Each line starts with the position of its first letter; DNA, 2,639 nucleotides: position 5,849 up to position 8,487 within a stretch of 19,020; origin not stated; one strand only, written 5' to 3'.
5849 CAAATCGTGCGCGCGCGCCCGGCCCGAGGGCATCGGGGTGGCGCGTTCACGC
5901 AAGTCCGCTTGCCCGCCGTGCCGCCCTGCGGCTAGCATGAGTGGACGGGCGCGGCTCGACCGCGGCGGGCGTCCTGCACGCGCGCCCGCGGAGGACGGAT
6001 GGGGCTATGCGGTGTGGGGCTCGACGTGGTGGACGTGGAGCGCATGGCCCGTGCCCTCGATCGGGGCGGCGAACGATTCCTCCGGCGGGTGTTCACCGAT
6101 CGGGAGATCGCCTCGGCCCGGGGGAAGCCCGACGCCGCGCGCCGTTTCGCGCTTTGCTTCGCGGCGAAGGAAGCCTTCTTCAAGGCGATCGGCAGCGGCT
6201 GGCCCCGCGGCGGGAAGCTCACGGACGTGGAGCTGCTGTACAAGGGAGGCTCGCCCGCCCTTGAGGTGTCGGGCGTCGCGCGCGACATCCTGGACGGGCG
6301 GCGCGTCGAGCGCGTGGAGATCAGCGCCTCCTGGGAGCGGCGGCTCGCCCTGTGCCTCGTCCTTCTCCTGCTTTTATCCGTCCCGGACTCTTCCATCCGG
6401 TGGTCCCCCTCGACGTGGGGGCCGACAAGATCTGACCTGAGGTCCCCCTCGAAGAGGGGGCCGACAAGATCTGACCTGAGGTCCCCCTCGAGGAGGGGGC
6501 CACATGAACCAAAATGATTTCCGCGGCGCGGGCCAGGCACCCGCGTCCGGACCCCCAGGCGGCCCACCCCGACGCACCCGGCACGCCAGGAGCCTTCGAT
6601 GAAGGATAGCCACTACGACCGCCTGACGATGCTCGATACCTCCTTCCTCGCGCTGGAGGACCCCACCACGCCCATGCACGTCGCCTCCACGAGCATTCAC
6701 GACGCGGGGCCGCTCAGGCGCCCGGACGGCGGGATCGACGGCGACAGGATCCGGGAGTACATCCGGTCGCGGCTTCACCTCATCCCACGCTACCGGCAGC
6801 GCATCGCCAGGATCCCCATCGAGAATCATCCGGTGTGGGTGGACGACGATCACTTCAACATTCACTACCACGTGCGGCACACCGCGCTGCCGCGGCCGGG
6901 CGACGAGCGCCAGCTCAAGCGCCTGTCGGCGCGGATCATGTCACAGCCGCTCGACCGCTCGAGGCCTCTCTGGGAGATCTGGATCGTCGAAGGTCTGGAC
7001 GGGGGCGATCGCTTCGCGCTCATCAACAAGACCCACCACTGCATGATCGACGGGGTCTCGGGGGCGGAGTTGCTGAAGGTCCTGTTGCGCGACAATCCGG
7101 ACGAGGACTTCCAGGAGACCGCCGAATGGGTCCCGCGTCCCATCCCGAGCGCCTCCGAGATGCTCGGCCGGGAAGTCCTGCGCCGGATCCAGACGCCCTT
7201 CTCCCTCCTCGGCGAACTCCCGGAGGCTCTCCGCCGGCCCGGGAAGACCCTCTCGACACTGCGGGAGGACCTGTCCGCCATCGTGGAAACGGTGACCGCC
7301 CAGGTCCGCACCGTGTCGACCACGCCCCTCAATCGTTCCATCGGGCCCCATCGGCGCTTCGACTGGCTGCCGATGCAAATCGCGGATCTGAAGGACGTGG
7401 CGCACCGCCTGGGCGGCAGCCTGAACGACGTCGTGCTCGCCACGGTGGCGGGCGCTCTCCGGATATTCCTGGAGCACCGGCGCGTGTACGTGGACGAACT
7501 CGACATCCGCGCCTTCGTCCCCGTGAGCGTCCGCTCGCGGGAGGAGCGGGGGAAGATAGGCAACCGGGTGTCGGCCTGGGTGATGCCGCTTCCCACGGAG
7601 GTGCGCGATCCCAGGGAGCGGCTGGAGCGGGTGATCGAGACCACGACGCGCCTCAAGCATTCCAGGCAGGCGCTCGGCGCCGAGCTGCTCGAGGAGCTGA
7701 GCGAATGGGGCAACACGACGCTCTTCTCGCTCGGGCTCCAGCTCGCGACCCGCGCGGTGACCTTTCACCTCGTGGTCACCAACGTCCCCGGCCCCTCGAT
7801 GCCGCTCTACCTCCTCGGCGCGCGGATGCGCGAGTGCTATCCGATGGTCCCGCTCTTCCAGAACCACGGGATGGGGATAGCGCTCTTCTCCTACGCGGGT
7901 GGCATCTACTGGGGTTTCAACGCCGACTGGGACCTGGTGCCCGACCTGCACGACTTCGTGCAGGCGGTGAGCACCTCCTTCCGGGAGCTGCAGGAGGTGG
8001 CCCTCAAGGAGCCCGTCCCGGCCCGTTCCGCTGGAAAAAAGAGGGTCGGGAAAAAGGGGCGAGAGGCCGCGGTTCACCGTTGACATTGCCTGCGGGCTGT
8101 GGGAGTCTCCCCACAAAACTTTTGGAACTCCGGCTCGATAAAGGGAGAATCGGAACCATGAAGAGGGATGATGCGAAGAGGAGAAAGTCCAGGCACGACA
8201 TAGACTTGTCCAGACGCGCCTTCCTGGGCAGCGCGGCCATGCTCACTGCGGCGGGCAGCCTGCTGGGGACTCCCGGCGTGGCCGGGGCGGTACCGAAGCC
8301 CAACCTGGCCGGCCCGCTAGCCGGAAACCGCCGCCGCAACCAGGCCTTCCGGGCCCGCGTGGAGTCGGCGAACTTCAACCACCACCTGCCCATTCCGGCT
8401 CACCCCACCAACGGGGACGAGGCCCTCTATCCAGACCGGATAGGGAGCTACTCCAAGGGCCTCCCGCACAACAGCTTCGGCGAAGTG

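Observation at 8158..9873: Tat-exported vanadium-haloperoxidase-family enzyme next to WS/DGAT and acpS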

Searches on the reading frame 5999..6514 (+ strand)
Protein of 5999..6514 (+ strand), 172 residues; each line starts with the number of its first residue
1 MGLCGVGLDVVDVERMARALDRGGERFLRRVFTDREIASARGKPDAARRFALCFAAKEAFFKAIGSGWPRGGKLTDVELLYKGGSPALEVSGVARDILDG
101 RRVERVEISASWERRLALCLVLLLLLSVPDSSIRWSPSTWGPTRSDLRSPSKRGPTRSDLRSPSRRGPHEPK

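Call 9: search_protein_families(library=pfam, proteins=[window:5999-6514:+], max_evalue=0.001)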
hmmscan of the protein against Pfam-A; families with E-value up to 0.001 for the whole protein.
window:5999-6514:+ (172 aa): 1 family
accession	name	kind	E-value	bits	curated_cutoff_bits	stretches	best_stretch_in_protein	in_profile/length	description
PF01648.25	ACPS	-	8e-16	58.5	25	1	5-79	1-76/111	4'-phosphopantetheinyl transferase superfamily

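Call 56: search_protein_families(library=ncbifam, proteins=[window:5999-6514:+], max_evalue=0.001)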
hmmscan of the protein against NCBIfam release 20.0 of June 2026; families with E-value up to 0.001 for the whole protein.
window:5999-6514:+ (172 aa): 12 families
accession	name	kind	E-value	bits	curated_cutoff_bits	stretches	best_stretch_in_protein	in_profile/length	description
NF011254.0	PRK14660.1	equivalog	7.7e-27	93.8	195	1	4-123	3-123/125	holo-[acyl-carrier-protein] synthase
NF011250.0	PRK14656.1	equivalog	2.5e-21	76.1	175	1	4-123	3-123/126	holo-[acyl-carrier-protein] synthase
NF011251.0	PRK14657.1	equivalog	6.3e-20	71.4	165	1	4-123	3-121/123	holo-[acyl-carrier-protein] synthase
NF011253.0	PRK14659.1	equivalog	1e-18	68.1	156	1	4-123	3-119/123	holo-[acyl-carrier-protein] synthase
NF000832.0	PRK00070.3-2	equivalog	1.9e-18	66.9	107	1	4-122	3-113/116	holo-ACP synthase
TIGR00556.1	pantethn_trn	domain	4.5e-17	62.3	45.35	1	5-123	4-125/128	phosphopantetheine--protein transferase domain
NF011256.0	PRK14662.1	equivalog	3.4e-15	56.5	150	1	5-123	4-117/123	4'-phosphopantetheinyl transferase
TIGR00516.1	acpS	equivalog_domain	6.9e-15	55.4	59.8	1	4-122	3-119/125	holo-ACP synthase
NF011257.0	PRK14663.1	equivalog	2.1e-14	53.6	186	1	6-122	3-116/123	holo-[acyl-carrier-protein] synthase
NF011255.0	PRK14661.1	equivalog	3.9e-10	39.9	209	1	4-91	3-82/169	holo-[acyl-carrier-protein] synthase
NF000831.0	PRK00070.3-1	equivalog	5.4e-10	39.3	124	1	1-66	1-66/130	holo-ACP synthase AcpS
NF000835.0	PRK00070.4-1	equivalog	2.7e-05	24.4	128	1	4-65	3-66/115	holo-ACP synthase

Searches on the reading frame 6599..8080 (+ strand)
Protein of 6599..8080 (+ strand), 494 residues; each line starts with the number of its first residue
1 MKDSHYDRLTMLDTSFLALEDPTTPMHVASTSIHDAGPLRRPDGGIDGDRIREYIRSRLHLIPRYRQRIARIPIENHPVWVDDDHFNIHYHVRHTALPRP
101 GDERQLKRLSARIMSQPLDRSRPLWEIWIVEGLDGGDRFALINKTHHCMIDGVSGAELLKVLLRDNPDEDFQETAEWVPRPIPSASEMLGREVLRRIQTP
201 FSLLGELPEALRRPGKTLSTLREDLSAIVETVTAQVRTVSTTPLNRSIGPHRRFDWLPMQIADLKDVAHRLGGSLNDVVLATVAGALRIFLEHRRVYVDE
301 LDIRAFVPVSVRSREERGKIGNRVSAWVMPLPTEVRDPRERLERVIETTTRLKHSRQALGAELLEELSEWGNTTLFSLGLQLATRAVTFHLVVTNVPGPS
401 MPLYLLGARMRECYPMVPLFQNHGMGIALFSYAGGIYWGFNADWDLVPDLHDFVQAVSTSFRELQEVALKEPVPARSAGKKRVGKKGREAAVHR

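Call 9: search_protein_families(library=pfam, proteins=[window:6599-8080:+], max_evalue=0.001)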
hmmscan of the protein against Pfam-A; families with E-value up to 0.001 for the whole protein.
window:6599-8080:+ (494 aa): 2 families
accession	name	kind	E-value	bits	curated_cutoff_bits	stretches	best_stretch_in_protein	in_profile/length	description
PF03007.21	WS_DGAT_cat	-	4.6e-67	227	23.6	1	9-279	1-263/263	Wax ester synthase/diacylglycerol acyltransferase catalytic domain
PF06974.18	WS_DGAT_C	-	3.2e-31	108.8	20.7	1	321-464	2-144/145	WS/DGAT C-terminal domain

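Call 56: search_protein_families(library=ncbifam, proteins=[window:6599-8080:+], max_evalue=0.001)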
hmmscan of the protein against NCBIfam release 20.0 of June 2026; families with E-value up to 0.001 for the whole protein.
window:6599-8080:+ (494 aa): 1 family
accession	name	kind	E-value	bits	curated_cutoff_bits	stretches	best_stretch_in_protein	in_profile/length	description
TIGR02946.1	acyl_WS_DGAT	subfamily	4.3e-129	431.4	309.95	1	9-468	1-453/453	wax ester/triacylglycerol synthase family O-acyltransferase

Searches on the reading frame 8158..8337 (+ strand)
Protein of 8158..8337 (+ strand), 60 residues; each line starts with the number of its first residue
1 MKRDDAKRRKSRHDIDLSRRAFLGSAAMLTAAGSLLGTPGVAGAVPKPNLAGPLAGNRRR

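Call 63: search_protein_families(library=ncbifam, proteins=[window:8158-8337:+], max_evalue=10)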
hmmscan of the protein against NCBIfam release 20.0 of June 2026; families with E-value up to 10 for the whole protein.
seq(60 aa): 4 families
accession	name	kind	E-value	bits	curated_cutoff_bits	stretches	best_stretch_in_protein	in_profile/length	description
TIGR02811.1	formate_TAT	hypoth_equivalog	0.002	18.4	48.45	1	12-44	4-37/66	formate dehydrogenase region TAT target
TIGR01409.1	TAT_signal_seq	domain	0.013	15.8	16.7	1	17-44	1-29/29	twin-arginine translocation signal domain-containing protein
NF050130.1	TransRepNsdA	equivalog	0.029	13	830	1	11-48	109-145/480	transcriptional repressor NsdA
NF004538.0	PRK05888.1-4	equivalog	0.2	11.3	135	1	2-25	84-107/162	NADH-quinone oxidoreductase subunit NuoI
